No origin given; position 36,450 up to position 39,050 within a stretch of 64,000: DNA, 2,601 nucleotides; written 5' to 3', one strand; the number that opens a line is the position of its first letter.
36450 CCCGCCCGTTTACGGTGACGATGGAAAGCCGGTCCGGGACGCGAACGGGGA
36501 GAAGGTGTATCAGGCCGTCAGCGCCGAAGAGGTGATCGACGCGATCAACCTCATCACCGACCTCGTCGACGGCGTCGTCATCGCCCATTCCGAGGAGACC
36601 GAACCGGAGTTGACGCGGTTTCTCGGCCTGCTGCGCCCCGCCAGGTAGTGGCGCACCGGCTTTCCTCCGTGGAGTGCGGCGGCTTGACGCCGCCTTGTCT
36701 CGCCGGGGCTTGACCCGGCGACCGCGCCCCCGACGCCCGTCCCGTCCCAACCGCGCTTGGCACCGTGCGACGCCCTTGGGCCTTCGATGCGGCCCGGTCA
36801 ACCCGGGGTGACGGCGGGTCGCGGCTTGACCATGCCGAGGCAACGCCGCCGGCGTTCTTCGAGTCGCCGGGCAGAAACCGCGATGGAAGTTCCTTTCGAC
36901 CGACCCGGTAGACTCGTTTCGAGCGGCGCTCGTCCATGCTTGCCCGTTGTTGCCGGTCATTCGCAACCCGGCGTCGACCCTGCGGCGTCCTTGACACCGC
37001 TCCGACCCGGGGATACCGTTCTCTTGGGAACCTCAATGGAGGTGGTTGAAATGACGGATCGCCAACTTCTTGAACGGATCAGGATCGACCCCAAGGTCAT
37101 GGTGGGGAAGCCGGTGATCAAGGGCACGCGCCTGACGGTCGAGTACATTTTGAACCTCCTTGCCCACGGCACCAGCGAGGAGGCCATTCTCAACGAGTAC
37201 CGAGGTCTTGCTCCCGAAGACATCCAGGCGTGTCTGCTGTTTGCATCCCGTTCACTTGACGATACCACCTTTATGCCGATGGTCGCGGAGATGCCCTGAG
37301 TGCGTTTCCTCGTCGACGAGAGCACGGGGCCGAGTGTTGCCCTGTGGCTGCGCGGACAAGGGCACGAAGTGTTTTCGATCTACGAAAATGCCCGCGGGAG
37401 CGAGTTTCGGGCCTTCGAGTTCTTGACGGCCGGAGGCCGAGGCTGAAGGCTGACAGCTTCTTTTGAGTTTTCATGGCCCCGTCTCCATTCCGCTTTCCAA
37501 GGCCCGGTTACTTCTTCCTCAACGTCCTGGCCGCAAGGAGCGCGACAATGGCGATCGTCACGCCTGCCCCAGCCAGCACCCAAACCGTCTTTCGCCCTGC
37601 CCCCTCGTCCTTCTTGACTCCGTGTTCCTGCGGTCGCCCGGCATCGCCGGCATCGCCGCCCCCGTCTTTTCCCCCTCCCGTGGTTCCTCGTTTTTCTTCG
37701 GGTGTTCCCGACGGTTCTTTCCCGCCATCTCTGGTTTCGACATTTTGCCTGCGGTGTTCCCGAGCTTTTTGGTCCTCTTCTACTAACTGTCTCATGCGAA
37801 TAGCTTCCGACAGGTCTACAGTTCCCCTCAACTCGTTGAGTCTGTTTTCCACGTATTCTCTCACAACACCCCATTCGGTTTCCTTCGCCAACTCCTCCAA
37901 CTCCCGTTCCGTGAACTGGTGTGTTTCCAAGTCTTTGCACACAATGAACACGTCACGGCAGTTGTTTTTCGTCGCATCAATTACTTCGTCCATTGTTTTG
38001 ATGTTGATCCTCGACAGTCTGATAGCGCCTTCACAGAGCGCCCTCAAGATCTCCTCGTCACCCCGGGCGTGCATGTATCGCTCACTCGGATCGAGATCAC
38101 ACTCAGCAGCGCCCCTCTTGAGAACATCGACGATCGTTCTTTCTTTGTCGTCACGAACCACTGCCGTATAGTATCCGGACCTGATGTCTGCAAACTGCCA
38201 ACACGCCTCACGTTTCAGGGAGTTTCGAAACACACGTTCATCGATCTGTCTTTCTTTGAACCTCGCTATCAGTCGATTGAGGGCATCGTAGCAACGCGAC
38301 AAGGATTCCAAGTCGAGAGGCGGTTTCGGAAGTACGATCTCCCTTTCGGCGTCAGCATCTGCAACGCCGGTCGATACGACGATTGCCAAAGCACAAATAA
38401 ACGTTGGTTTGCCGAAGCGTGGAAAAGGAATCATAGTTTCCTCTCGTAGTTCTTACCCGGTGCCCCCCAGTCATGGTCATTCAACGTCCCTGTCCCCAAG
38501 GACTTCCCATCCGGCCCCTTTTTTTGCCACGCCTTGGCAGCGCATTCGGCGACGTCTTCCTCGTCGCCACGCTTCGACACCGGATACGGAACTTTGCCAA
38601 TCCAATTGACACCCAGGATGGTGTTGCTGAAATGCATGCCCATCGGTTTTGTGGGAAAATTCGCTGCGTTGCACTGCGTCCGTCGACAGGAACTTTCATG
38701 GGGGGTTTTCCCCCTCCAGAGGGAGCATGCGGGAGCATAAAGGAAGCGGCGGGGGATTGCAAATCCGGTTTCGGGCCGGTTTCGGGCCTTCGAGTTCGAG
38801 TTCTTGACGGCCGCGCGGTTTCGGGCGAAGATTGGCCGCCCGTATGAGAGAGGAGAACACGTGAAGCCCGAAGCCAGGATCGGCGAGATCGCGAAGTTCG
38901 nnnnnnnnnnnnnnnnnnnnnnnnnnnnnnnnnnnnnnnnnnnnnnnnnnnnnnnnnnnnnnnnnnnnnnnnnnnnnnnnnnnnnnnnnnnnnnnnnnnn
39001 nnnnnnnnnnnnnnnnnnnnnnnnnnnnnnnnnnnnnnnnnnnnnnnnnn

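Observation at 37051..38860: DUF433/DUF5615 toxin-antitoxin-like module disrupted next to a low-GC segment between imperfect direct repeats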

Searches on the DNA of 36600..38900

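Call 82: search_rna_families(source=window, start=36600, end=38900, threshold=evalue, max_evalue=1)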
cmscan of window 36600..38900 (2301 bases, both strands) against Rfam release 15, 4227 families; matches with E-value up to 1: 0.
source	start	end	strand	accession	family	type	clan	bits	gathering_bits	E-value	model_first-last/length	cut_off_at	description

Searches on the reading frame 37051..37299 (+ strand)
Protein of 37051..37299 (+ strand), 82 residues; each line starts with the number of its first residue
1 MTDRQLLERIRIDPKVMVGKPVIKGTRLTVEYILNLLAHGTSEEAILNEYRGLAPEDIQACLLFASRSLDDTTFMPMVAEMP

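Call 7: search_protein_families(library=pfam, proteins=[window:37051-37299:+], max_evalue=0.1)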
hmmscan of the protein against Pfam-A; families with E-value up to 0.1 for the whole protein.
window:37051-37299:+ (82 aa): 1 family
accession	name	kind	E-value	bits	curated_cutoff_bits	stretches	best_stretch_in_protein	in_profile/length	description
PF04255.20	DUF433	-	5.9e-22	77.7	23.6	1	10-65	1-56/56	Protein of unknown function (DUF433)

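Call 10: find_encoding_contigs(protein=window:37051-37299:+, flank=10000, max_places=10)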
Protein window:37051-37299:+ (82 aa): no gene with exactly this product is on record in the collection.

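Call 41: find_homologous_proteins(query=window:37051-37299:+, max_evalue=0.00001)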
Query window:37051-37299:+ (82 aa): 8000 proteins with E <= 0.00001 among 8000 candidates; the best 120 are listed.
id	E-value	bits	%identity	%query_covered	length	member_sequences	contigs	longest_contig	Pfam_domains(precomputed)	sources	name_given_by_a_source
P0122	7.6e-46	171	100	100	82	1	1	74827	PF04255.21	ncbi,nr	ncbi:MAG: DUF433 domain-containing protein [Deltaproteobacteria bacterium]|nr:DUF433 domain-containi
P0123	8.3e-34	132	77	99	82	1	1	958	PF04255.21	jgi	jgi:uncharacterized protein (DUF433 family)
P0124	1.2e-33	132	77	99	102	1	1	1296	PF04255.21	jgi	jgi:uncharacterized protein (DUF433 family)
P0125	1.5e-33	132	78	98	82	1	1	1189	PF04255.21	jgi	-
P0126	1.6e-33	132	78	99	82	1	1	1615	PF04255.21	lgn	-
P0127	2.2e-33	131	78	98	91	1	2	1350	PF04255.21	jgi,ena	-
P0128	2.2e-33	131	78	98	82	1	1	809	PF04255.21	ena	-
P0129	2.2e-33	131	80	98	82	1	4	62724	PF04255.21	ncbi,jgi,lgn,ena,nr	ncbi:MAG TPA: DUF433 domain-containing protein [Anaerolineae bacterium]|jgi:uncharacterized protein 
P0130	2.5e-33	131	79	98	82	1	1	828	PF04255.21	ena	-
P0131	2.8e-33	131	79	98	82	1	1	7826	PF04255.21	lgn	-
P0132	2.8e-33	131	79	98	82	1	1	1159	PF04255.21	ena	-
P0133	2.9e-33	131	79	98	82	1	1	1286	PF04255.21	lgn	-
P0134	3.1e-33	131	79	98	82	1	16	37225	PF04255.21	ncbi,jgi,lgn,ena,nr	ncbi:MAG TPA: DUF433 domain-containing protein [Anaerolineae bacterium]|nr:DUF433 domain-containing 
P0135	3.3e-33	131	80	98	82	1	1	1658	PF04255.21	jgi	jgi:uncharacterized protein (DUF433 family)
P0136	3.4e-33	131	78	98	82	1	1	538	PF04255.21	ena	-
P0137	3.9e-33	130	78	99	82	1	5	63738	PF04255.21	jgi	jgi:uncharacterized protein (DUF433 family)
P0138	4.0e-33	130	79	99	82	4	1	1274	PF04255.21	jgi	-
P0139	4.9e-33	130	79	98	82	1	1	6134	PF04255.21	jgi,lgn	jgi:uncharacterized protein (DUF433 family)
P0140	5.3e-33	130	80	98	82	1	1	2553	PF04255.21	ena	-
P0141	5.7e-33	130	78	98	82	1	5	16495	PF04255.21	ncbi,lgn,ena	-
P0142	5.8e-33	130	78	98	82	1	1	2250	PF04255.21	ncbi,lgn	ncbi:MAG: DUF433 domain-containing protein [Caldilinea sp.]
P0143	5.8e-33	130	79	98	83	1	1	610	PF04255.21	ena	-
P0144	6.0e-33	130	79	98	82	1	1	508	PF04255.21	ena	-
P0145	6.7e-33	130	78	98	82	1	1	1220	PF04255.21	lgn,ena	-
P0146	6.9e-33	130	74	98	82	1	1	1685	PF04255.21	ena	-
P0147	7.0e-33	130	81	98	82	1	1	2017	PF04255.21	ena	-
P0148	7.3e-33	129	79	98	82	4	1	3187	PF04255.21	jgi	jgi:uncharacterized protein (DUF433 family)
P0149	7.4e-33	129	79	98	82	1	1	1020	PF04255.21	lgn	-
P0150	7.9e-33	129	78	98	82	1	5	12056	PF04255.21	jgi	jgi:uncharacterized protein (DUF433 family)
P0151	8.5e-33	129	78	98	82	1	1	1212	PF04255.21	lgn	-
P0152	1.0e-32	129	78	98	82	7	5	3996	PF04255.21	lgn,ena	-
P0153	1.0e-32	129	79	98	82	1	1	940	PF04255.21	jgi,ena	-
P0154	1.1e-32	129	75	99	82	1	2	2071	PF04255.21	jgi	jgi:uncharacterized protein (DUF433 family)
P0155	1.1e-32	129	75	98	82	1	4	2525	PF04255.21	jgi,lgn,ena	-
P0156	1.1e-32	129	78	99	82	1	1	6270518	PF04255.21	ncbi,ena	-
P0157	1.1e-32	129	78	99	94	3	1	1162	PF04255.21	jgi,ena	-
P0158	1.1e-32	129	78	98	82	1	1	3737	PF04255.21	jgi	-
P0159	1.2e-32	129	77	99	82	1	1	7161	PF04255.21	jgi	jgi:uncharacterized protein (DUF433 family)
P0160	1.2e-32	129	75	98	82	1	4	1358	PF04255.21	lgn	-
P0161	1.2e-32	129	80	98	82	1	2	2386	PF04255.21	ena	-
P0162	1.2e-32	129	79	98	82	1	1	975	PF04255.21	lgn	-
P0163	1.4e-32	129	78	98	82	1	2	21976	PF04255.21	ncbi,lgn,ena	-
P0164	1.4e-32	129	79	98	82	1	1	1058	PF04255.21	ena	-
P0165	1.4e-32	129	79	98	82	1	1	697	PF04255.21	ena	-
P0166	1.5e-32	129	79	98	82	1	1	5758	PF04255.21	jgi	jgi:uncharacterized protein (DUF433 family)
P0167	1.5e-32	128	78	98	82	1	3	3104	PF04255.21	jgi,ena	-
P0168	1.5e-32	128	80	96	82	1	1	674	PF04255.21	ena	-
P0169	1.6e-32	128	79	98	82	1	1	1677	PF04255.21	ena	-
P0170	1.6e-32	128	75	99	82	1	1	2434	PF04255.21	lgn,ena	-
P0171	1.7e-32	128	78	98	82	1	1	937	PF04255.21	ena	-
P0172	2.0e-32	128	75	99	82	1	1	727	PF04255.21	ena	-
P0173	2.0e-32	128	75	99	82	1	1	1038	PF04255.21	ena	-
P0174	2.1e-32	128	75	99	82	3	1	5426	PF04255.21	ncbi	ncbi:MAG: DUF433 domain-containing protein [Pseudomonadota bacterium]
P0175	2.1e-32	128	74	98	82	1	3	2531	PF04255.21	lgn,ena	-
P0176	2.1e-32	128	73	99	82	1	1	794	PF04255.21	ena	-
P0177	2.4e-32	128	79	98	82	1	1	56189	PF04255.21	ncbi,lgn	-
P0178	2.5e-32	128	77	99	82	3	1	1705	PF04255.21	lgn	-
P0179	2.7e-32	128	79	98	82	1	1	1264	PF04255.21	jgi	-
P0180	2.7e-32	128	75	99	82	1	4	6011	PF04255.21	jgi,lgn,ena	-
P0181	2.7e-32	128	76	98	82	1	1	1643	PF04255.21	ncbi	ncbi:MAG: DUF433 domain-containing protein [Desulfomonilaceae bacterium]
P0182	2.8e-32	128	76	98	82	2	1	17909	PF04255.21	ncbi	-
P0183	2.8e-32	128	80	98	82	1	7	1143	PF04255.21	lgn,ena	-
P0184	2.8e-32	128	75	98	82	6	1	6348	PF04255.21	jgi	jgi:uncharacterized protein (DUF433 family)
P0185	2.9e-32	128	75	98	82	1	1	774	PF04255.21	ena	-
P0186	2.9e-32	128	79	98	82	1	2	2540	PF04255.21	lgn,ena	-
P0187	3.1e-32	127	79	98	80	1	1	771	PF04255.21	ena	-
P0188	3.2e-32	127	78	98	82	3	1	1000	PF04255.21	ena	-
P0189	3.3e-32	127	75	98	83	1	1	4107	PF04255.21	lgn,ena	-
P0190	3.4e-32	127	75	99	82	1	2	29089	PF04255.21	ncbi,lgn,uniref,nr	ncbi:MAG: hypothetical protein SCARUB_01941 [Candidatus Scalindua rubra]|uniref:DUF433 domain-contai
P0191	3.4e-32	127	75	99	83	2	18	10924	PF04255.21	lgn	-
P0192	3.8e-32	127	75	98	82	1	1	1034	PF04255.21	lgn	-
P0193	3.9e-32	127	79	98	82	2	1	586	PF04255.21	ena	-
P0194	3.9e-32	127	75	98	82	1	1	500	PF04255.21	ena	-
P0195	3.9e-32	127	75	98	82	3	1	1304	PF04255.21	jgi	-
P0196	3.9e-32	127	75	98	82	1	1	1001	PF04255.21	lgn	-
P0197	3.9e-32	127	73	98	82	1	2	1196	PF04255.21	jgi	jgi:uncharacterized protein (DUF433 family)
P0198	4.0e-32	127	75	98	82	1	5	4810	PF04255.21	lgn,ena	-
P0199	4.0e-32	127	75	98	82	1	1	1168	PF04255.21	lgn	-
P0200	4.0e-32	127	74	98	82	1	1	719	PF04255.21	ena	-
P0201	4.2e-32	127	79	98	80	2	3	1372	PF04255.21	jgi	jgi:uncharacterized protein (DUF433 family)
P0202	4.4e-32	127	76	98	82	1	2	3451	PF04255.21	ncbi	-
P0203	4.6e-32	127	73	99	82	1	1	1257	PF04255.21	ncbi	-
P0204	4.6e-32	127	75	99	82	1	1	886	PF04255.21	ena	-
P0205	4.7e-32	127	78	98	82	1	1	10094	PF04255.21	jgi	jgi:uncharacterized protein (DUF433 family)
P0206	4.7e-32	127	78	98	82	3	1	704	PF04255.21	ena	-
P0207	4.8e-32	127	78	98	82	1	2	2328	PF04255.21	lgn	-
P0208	4.9e-32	127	76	98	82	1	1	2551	PF04255.21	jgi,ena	-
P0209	4.9e-32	127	78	98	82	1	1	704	PF04255.21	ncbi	-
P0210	5.1e-32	127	73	98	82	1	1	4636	PF04255.21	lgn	-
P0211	5.2e-32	127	77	99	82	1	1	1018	PF04255.21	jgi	jgi:uncharacterized protein (DUF433 family)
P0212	5.2e-32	127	77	95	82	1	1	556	PF04255.21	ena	-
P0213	5.3e-32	127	75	98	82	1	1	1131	PF04255.21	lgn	-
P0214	5.3e-32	127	79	98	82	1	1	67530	PF04255.21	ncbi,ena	-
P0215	5.4e-32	127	79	98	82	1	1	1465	PF04255.21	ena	-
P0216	5.4e-32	127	76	98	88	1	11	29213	PF04255.21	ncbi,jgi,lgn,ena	jgi:uncharacterized protein (DUF433 family)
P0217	5.5e-32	127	78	98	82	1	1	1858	PF04255.21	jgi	-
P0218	5.6e-32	127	75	98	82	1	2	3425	PF04255.21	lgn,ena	-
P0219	5.6e-32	127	75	99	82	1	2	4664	PF04255.21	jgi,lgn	jgi:uncharacterized protein (DUF433 family)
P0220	5.6e-32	127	73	99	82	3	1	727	PF04255.21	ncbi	-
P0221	5.6e-32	127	74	98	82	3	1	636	PF04255.21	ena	-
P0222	5.7e-32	127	77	99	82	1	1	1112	PF04255.21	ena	-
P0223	6.1e-32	127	75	98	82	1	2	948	PF04255.21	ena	-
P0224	6.1e-32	127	75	98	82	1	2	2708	PF04255.21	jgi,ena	-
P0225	6.1e-32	127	76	98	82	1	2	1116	PF04255.21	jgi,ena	-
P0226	6.3e-32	126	79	98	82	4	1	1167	PF04255.21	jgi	-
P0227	6.5e-32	126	72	95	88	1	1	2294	PF04255.21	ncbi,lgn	-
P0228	6.6e-32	126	76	98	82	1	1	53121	PF04255.21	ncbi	-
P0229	6.7e-32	126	76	98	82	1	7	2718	PF04255.21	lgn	-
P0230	6.8e-32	126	76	98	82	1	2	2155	PF04255.21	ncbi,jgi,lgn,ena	-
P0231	6.8e-32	126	75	98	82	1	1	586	PF04255.21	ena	-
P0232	7.0e-32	126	73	100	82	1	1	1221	PF04255.21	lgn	-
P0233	7.1e-32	126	79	98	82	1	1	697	PF04255.21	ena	-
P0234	7.2e-32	126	73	99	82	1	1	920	PF04255.21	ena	-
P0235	7.5e-32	126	78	98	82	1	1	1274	PF04255.21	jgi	jgi:uncharacterized protein (DUF433 family)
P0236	7.5e-32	126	76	98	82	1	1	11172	PF04255.21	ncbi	-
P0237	7.5e-32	126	76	95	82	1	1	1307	PF04255.21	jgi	-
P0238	7.5e-32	126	76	95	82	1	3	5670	PF04255.21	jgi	jgi:uncharacterized protein (DUF433 family)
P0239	7.6e-32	126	75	98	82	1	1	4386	PF04255.21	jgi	-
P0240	7.6e-32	126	73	98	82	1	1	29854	PF04255.21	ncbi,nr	ncbi:MAG: DUF433 domain-containing protein [Proteobacteria bacterium]|nr:DUF433 domain-containing pr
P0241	7.6e-32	126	76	95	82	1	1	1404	PF04255.21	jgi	jgi:uncharacterized protein (DUF433 family)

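Call 42: find_encoding_contigs(protein=P0129, flank=3000, max_places=4)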
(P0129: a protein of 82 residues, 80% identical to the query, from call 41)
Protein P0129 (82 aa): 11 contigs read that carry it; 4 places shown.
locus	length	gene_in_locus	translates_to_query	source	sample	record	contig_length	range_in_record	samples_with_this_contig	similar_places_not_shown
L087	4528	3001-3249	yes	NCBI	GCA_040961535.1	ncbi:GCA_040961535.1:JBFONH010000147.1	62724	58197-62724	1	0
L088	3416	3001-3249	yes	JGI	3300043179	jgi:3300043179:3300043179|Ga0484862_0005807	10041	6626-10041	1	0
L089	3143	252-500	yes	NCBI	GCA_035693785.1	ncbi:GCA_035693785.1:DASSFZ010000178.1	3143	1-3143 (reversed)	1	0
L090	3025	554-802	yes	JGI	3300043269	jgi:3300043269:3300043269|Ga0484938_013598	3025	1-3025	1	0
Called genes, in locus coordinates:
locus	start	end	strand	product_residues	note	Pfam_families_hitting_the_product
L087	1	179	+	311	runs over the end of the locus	PF03976:PPK2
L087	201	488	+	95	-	-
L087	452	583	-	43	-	-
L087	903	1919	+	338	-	-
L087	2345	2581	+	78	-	-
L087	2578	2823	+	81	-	PF02604:PhdYeFM_antitox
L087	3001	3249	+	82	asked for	PF04255:DUF433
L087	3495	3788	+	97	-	-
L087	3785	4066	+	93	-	-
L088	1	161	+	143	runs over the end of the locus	-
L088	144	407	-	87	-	-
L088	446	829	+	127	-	-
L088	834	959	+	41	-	-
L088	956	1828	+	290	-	PF13432:TPR_16 (faint), PF07719:TPR_2 (faint), PF13428:TPR_14 (faint), PF14559:TPR_19, PF13181:TPR_8 (weak)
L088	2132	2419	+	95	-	PF09907:HigB_toxin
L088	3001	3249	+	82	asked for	PF04255:DUF433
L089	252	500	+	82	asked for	PF04255:DUF433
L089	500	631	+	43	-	-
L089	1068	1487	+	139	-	PF02604:PhdYeFM_antitox (weak), PF18929:DUF5678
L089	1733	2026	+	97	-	PF04255:DUF433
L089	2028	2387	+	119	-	PF18480:DUF5615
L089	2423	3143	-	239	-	PF00441:Acyl-CoA_dh_1, PF08028:Acyl-CoA_dh_2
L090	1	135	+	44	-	?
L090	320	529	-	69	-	-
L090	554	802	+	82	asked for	PF04255:DUF433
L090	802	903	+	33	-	-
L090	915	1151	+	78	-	PF18480:DUF5615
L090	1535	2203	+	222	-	PF00881:Nitroreductase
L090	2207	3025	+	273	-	?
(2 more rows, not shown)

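Call 43: find_encoding_contigs(protein=P0147, flank=3000, max_places=3)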
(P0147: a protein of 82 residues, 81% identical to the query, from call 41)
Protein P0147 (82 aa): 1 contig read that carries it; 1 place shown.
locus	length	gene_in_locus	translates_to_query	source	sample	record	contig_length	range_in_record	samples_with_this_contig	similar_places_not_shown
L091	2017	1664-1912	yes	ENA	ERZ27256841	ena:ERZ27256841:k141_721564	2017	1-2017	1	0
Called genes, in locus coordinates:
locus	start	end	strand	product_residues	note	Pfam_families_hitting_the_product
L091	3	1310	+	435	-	?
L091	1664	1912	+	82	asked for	PF04255:DUF433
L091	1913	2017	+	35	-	?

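Call 73: search_protein_families(library=padloc, proteins=[window:37051-37299:+], max_evalue=0.01)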
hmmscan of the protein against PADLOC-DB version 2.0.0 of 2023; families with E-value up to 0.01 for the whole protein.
window:37051-37299:+ (82 aa): 0 families

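Call 74: search_protein_families(library=phrogs, proteins=[window:37051-37299:+], max_evalue=0.01)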
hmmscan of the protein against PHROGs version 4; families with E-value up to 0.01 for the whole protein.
window:37051-37299:+ (82 aa): 1 family
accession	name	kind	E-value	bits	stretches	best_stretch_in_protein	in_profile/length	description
phrog_11928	-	unknown function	1.1e-17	64.6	1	8-75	5-72/74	-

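Call 78: search_solved_structures(query=window:37051-37299:+, max_evalue=0.01)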
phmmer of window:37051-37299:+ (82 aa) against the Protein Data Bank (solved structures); distinct sequences matched with E-value up to 0.01: 1.
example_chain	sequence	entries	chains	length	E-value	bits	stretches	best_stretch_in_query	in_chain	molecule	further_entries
2ga1_A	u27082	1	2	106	0.0085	19.7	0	6-64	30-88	Protein of unknown function DUF433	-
